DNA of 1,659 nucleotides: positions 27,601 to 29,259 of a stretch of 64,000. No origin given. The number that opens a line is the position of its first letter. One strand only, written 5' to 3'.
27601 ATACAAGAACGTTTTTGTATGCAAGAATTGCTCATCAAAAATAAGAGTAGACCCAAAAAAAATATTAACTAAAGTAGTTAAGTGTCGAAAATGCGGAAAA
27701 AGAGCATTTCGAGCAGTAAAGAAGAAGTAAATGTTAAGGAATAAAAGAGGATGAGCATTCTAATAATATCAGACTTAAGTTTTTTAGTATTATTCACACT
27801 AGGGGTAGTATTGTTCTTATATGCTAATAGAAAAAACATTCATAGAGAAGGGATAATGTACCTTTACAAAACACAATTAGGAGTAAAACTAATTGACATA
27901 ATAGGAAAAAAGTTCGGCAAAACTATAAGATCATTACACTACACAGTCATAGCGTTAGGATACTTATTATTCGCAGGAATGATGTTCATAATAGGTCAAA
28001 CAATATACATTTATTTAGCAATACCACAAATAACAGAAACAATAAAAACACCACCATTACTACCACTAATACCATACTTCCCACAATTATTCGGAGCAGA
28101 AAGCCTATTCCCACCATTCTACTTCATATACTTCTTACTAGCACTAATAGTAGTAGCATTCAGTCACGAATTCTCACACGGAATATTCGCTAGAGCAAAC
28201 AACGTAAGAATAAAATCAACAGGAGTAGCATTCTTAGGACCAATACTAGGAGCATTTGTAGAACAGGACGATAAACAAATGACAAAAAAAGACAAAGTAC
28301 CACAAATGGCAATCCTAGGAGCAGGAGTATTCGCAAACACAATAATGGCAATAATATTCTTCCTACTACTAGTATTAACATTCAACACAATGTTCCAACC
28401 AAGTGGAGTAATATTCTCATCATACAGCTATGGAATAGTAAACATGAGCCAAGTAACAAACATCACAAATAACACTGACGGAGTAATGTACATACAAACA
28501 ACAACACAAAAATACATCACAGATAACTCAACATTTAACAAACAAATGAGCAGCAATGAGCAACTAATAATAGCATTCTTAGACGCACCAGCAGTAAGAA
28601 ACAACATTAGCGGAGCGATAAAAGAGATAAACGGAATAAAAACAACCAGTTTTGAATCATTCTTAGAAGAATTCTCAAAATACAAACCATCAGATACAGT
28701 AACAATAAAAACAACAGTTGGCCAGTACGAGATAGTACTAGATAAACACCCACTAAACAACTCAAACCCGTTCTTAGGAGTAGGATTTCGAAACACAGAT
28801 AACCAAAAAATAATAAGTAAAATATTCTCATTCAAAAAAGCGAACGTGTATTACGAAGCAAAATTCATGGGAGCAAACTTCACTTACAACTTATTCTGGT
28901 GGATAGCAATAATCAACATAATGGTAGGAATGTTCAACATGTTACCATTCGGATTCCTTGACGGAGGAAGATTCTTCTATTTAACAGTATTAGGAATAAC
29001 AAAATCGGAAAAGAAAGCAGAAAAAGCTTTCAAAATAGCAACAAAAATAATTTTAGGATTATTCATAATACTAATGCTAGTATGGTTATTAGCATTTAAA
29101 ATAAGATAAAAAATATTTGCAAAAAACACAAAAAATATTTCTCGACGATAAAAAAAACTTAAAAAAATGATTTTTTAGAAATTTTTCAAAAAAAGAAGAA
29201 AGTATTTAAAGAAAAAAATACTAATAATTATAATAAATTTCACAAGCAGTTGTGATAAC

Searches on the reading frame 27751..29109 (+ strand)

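Call 61: search_protein_families(library=pfam, proteins=[window:27751-29109:+], max_evalue=0.1)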
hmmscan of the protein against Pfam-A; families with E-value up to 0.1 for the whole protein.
window:27751-29109:+ (452 aa): 2 families
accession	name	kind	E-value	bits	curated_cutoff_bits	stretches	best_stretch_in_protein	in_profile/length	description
PF02163.28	Peptidase_M50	-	4.3e-26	92.1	27.2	1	127-440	1-220/221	Peptidase family M50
PF04306.18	DUF456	-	0.031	15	29.4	1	383-443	64-123/139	Protein of unknown function (DUF456)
